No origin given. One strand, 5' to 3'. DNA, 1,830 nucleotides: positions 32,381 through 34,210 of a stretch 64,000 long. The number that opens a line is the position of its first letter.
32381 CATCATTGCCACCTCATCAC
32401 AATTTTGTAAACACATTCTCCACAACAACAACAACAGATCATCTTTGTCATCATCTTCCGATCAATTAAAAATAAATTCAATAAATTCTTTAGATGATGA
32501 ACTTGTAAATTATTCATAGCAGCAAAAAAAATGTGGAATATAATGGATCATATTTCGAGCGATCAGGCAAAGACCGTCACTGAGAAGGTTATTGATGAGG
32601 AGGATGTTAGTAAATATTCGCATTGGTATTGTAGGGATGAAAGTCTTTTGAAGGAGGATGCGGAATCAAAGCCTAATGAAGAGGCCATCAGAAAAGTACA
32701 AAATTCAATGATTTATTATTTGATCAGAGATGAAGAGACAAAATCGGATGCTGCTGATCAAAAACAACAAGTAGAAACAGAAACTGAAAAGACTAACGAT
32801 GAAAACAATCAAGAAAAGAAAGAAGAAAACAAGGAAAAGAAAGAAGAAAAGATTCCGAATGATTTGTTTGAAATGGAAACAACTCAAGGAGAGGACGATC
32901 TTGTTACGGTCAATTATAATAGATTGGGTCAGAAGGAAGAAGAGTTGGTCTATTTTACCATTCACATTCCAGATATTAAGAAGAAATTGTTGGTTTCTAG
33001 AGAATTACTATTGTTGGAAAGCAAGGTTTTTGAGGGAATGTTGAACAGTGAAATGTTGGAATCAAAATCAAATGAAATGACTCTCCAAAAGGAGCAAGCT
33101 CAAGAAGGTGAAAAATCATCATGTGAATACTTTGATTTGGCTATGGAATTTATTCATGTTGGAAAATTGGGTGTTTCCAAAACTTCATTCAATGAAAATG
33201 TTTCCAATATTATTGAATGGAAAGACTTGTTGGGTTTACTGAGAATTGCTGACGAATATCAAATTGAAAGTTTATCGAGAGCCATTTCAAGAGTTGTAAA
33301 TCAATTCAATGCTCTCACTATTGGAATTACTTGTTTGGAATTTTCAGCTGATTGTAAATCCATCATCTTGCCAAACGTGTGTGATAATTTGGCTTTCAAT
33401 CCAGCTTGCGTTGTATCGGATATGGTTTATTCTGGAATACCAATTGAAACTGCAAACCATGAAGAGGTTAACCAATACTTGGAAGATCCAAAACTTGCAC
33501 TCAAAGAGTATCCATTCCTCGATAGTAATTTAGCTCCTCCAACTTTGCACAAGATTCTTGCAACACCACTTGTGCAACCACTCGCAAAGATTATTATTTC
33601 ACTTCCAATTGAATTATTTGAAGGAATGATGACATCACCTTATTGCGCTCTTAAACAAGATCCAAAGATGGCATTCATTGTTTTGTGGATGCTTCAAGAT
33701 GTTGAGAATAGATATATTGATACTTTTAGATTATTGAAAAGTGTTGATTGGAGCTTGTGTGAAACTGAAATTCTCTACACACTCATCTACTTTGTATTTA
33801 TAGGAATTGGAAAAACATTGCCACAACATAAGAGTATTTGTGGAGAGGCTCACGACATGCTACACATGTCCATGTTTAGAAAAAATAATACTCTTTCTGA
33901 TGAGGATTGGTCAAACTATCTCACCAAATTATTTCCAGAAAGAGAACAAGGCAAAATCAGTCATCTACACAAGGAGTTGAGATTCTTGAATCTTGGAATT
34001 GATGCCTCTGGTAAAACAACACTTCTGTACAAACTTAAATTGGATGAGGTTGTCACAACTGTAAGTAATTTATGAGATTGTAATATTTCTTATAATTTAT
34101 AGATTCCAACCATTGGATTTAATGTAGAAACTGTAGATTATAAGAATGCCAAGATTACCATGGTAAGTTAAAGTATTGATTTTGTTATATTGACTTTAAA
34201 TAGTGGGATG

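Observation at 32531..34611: BTB-like N-terminal domain fused to an ARF-like GTPase whose catalytic Gln is replaced by Ala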

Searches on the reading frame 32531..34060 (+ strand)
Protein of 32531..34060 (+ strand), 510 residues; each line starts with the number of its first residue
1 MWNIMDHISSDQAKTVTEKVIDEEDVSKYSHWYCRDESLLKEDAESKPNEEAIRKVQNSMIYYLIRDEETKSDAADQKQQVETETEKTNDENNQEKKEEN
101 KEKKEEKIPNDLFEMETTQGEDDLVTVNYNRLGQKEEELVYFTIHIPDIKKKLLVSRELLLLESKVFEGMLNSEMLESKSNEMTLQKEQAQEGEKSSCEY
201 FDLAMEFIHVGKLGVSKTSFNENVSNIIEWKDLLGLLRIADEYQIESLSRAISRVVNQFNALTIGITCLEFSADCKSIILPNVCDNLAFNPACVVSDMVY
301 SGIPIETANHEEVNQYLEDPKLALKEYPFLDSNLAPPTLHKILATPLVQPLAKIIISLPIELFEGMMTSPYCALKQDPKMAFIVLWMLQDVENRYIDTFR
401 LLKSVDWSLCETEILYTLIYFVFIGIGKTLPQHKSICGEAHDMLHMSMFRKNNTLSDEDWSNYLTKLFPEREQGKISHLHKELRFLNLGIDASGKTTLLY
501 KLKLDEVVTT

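Call 25: predict_structure(protein=window:32531-34060:+)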
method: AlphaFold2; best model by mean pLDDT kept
length: 510 residues; sequences in the alignment: 1
mean_pLDDT: 33.8   pTM: 0.21
mean pLDDT of the five models: 33.8, 30.3, 28.7, 27.3, 26.2
residues with pLDDT >= 90: 0; 70-90: 0; 50-70: 0; < 50: 510
segments of 3 or more residues with pLDDT < 50: 1-510
pLDDT, mean of each block of 10 residues (from residue 1): 27 29 30 27 34 28 25 28 30 33 30 35 36 35 31 29 34 32 33 32 32 29 34 42 41 41 35 35 33 31 31 36 35 35 33 34 33 36 39 38 38 39 38 37 35 42 44 38 34 32 26
secondary structure, 60 per line:
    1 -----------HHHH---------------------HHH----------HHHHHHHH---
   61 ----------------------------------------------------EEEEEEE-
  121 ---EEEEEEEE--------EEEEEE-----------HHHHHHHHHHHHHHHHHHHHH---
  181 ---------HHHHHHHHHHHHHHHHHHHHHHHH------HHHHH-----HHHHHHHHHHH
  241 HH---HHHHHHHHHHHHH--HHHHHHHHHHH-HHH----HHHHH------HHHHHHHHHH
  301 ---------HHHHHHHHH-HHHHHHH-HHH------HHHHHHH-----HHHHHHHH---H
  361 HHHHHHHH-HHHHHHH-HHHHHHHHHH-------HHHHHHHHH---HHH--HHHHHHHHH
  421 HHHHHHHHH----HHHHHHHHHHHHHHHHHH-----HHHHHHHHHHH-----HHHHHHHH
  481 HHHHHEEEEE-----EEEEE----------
elements in order: H12-15 H50-57 E113-119 E124-131 E140-145 H157-177 H190-213 H220-224 H230-242 H246-258 H261-271 H280-284 H291-300 H310-318 H320-326 H337-343 H349-356 H360-368 H370-376 H378-387 H395-403 H412-429 H434-451 H457-467 H473-485 E486-490 E496-500

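Call 40: search_protein_families(library=pfam, alignment_id=A2, max_evalue=1)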
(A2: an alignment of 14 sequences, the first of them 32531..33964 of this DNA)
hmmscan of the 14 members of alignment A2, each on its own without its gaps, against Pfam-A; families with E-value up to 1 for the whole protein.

A. member 1, window:32531-33964:+ (478 aa): 3 families
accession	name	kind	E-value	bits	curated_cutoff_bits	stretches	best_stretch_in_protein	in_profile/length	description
PF00651.37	BTB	-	7.8e-05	23.3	20.5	1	137-256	8-106/110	BTB/POZ domain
PF11871.13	DUF3391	-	0.073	14.1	27.8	1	49-107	36-94/136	Domain of unknown function (DUF3391)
PF22770.2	POP1_C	-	0.29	11.8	24.3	1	57-134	17-65/174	POP1 C-terminal domain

B. families by the number of members that match (of 14 scanned): 26 families (the first 25 are shown)
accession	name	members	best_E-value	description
PF00025.27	Arf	12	9.9e-61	ADP-ribosylation factor family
PF00651.37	BTB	10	6.6e-10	BTB/POZ domain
PF09439.16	SRPRB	8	1.3e-11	Signal recognition particle receptor beta subunit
PF08477.19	Roc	7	2.9e-15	Ras of Complex, Roc, domain of DAPkinase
PF00071.28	Ras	7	2.6e-14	Ras family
PF01926.29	MMR_HSR1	7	7.3e-09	50S ribosome-binding GTPase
PF00503.26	G-alpha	6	2.8e-12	G-protein alpha subunit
PF04670.18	Gtr1_RagA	4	6.4e-13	Gtr1/RagA G protein conserved region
PF00009.33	GTP_EFTU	4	1.1e-05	Elongation factor Tu GTP binding domain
PF02421.24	FeoB_N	2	0.026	Ferrous iron transport protein B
PF21536.4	BTB_KLHL33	1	0.0045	Kelch-like protein 33-like, BTB/POZ domain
PF03205.20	MobB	1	0.0056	Molybdopterin guanine dinucleotide synthesis protein B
PF22252.2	PNGase_F-II_N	1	0.0059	N-glycanase peptide, N-terminal domain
PF22662.2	Csa3_N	1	0.032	Csa3 CRISPR-associated Rossmann-like domain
PF02492.25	cobW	1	0.038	CobW/HypB/UreG, nucleotide-binding domain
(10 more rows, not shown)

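Call 42: find_homologous_proteins(query=A3, max_evalue=0.001)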
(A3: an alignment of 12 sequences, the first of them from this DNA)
Query A3 (12 sequences) (478 aa, profile of the alignment): 4 proteins with E <= 0.001 among 8000 candidates.
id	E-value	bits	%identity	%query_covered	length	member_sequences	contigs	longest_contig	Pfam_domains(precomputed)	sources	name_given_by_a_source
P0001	2.5e-138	480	99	100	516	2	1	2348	PF00025.28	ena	-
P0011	2.0e-132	461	27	61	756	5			PF00025.28,PF09439.17,PF08477.20,PF00009.34,PF04670.19,PF00071.29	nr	nr:unnamed protein product [Naegleria fowleri]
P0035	8.3e-12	63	27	22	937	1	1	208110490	PF22486.3,PF16022.12,PF00651.38,PF21536.5,PF24570.2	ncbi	ncbi:SPOPL, partial [Cordylochernes scorpioides]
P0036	1.6e-8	52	-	-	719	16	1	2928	PF07646.22,PF13418.13,PF24681.2,PF13415.13,PF24981.2,PF01344.32,PF25210.2,PF21536.5,PF24996.1,PF13964.13,PF07707.22,PF00651.38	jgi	-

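Call 49: search_solved_structures(query=A3, max_evalue=0.01, show_alignments=2)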
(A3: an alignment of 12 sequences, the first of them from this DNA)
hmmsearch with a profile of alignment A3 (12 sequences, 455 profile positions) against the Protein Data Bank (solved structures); distinct sequences matched with E-value up to 0.01: 38.
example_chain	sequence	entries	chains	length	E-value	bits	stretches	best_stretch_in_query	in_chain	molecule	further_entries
4eoz_A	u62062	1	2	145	1.9e-09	40.5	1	128-182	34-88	Speckle-type POZ protein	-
3htm_A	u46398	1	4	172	2.3e-09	40.2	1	128-182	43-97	Speckle-type POZ protein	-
4j8z_A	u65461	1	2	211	3.6e-09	39.6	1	128-182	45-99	Speckle-type POZ protein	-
8dws_A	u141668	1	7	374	5.9e-09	38.9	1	128-182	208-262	Speckle-type POZ protein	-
8dwv_A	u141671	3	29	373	6.1e-09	38.8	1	128-182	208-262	Speckle-type POZ protein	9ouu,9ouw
9out_C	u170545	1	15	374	6.1e-09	38.8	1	128-182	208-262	Speckle-type POZ protein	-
3hqi_A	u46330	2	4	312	6.2e-09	38.8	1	128-182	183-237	Speckle-type POZ protein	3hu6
8dwt_C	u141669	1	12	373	6.4e-09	38.8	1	128-182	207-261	Speckle-type POZ protein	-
8dwu_A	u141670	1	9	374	6.4e-09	38.7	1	128-182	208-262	Speckle-type POZ protein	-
8h36_A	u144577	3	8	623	3.4e-06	29.8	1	105-233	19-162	Kelch repeat and BTB domain-containing protein 2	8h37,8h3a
8gq6_A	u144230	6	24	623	3.4e-06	29.8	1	105-233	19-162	Kelch repeat and BTB domain-containing protein 2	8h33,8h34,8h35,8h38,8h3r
8h3f_I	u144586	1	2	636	3.6e-06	29.7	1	105-233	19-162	Kelch repeat and BTB domain-containing protein 2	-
8voj_A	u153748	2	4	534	3.9e-05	26.2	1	119-209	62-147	Isoform 2 of Kelch repeat and BTB domain-containing protein 4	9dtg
8vpq_A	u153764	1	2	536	4e-05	26.2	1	119-209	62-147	Isoform 2 of Kelch repeat and BTB domain-containing protein 4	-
8vrt_A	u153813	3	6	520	4.1e-05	26.2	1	119-209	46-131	Kelch repeat and BTB domain-containing protein 4 | Isoform 1 of Kelch repeat and BTB domain-containing protein 4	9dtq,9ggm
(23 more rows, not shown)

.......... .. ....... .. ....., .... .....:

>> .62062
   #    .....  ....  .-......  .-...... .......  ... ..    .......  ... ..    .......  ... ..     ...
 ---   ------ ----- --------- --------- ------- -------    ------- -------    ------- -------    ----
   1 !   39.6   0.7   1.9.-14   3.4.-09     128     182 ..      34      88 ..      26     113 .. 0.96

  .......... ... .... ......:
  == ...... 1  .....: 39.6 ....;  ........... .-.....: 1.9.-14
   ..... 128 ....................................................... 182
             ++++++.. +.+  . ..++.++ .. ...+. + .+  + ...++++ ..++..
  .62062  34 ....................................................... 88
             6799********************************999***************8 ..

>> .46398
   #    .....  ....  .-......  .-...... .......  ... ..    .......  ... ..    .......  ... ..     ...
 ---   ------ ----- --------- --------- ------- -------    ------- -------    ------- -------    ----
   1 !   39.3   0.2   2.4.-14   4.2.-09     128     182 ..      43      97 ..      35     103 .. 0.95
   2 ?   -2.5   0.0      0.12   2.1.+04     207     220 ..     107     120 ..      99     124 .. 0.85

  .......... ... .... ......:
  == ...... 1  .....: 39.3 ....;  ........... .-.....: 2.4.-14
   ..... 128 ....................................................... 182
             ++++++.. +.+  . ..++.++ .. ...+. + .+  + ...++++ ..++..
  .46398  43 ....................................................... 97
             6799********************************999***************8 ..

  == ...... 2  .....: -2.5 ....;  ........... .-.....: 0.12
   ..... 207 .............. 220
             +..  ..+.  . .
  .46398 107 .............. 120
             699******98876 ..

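Call 52: predict_structure(alignment_id=A2)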
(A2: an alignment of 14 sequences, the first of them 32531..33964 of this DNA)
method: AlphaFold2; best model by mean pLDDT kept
length: 478 residues; sequences in the alignment: 14
mean_pLDDT: 78.5   pTM: 0.79
mean pLDDT of the five models: 78.5, 75.4, 74.9, 74.6, 73.3
residues with pLDDT >= 90: 191; 70-90: 175; 50-70: 40; < 50: 72
segments of 3 or more residues with pLDDT < 50: 1-24, 44-46, 69-106, 472-478
pLDDT, mean of each block of 10 residues (from residue 1): 33 33 62 85 59 90 77 36 37 32 43 76 80 64 87 88 85 69 75 80 93 86 80 95 94 94 96 95 94 91 80 81 85 84 88 94 95 93 95 94 93 94 92 92 93 87 78 37
secondary structure, 60 per line:
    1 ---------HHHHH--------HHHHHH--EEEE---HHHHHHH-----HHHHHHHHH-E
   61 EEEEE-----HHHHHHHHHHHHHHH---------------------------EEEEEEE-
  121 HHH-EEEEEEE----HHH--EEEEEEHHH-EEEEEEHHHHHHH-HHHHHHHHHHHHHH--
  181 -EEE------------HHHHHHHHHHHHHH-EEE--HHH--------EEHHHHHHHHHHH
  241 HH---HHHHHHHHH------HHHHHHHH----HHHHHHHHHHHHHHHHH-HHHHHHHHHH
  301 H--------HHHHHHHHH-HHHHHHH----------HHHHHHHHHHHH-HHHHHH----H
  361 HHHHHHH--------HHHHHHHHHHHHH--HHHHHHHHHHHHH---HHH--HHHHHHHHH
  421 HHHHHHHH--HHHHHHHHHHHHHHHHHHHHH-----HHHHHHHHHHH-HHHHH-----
elements in order: H10-14 H23-28 E31-34 H38-44 H50-58 E60-65 H71-85 E113-119 E125-131 E141-146 E151-156 H157-163 H165-178 E182-184 H197-210 E212-214 H230-242 H246-254 H261-268 H273-289 H291-301 H310-318 H320-326 H337-348 H350-355 H360-367 H376-388 H391-403 H412-428 H431-451 H457-467 H469-473

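Call 54: fold_search(model_id=the predicted structure, library=pdb)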
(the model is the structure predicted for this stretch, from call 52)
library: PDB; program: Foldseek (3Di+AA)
matches with E <= 10: 234; with E <= 0.001: 4
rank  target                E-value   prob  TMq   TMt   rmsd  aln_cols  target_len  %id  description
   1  8h36_A                6.7e-04  1.00  0.28  0.24   7.5       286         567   12  Cryo-EM Structure of the KBTBD2-CUL3-Rbx1-p85a dimeric complex (released 2023-10-11)
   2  4ap2_A                7.4e-04  1.00  0.33  0.52   6.7       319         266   12  Crystal structure of the human KLHL11-Cul3 complex at 2.8A resolution (released 2012-05-09)
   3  8h36_B                8.1e-04  1.00  0.27  0.23   8.4       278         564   12  Cryo-EM Structure of the KBTBD2-CUL3-Rbx1-p85a dimeric complex (released 2023-10-11)
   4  4j8z_B                8.9e-04  1.00  0.23  0.53   8.8       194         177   19  Crystal Structure of the Human SPOP BTB Domain (released 2013-09-11)
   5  8dwu_D                1.1e-03  1.00  0.24  0.32   8.4       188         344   17  SPOP W22R Form 1 (released 2023-01-18)
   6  8dwu_B                1.6e-03  1.00  0.23  0.30   8.5       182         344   19  SPOP W22R Form 1 (released 2023-01-18)
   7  4j8z_A                1.9e-03  1.00  0.23  0.52   8.7       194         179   19  Crystal Structure of the Human SPOP BTB Domain (released 2013-09-11)
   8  3i3n_B                2.9e-03  1.00  0.31  0.49   7.1       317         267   12  Crystal structure of the BTB-BACK domains of human KLHL11 (released 2009-08-04)
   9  8dwu_C                3.0e-03  1.00  0.23  0.31   8.4       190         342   17  SPOP W22R Form 1 (released 2023-01-18)
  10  8dwu_I                3.3e-03  1.00  0.22  0.50   5.2       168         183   18  SPOP W22R Form 1 (released 2023-01-18)
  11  9out_N                3.3e-03  1.00  0.22  0.29  17.8       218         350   18  SPOP double donut locally refined MATH domains (released 2025-07-30)
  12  8dwt_A                4.0e-03  1.00  0.23  0.31  12.4       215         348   19  SPOP W22R Form 2 (released 2023-01-18)
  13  9i2c_C                4.2e-03  1.00  0.25  0.25   8.3       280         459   17  Cryo-EM structure of KBTBD4 WT-HDAC2-CoREST1 2:1:1 complex mediated by molecular glue UM171 (released 2025-04-09)
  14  8dwu_F                4.6e-03  1.00  0.23  0.31   5.3       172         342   19  SPOP W22R Form 1 (released 2023-01-18)
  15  3i3n_A                5.1e-03  1.00  0.28  0.44   9.3       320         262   10  Crystal structure of the BTB-BACK domains of human KLHL11 (released 2009-08-04)
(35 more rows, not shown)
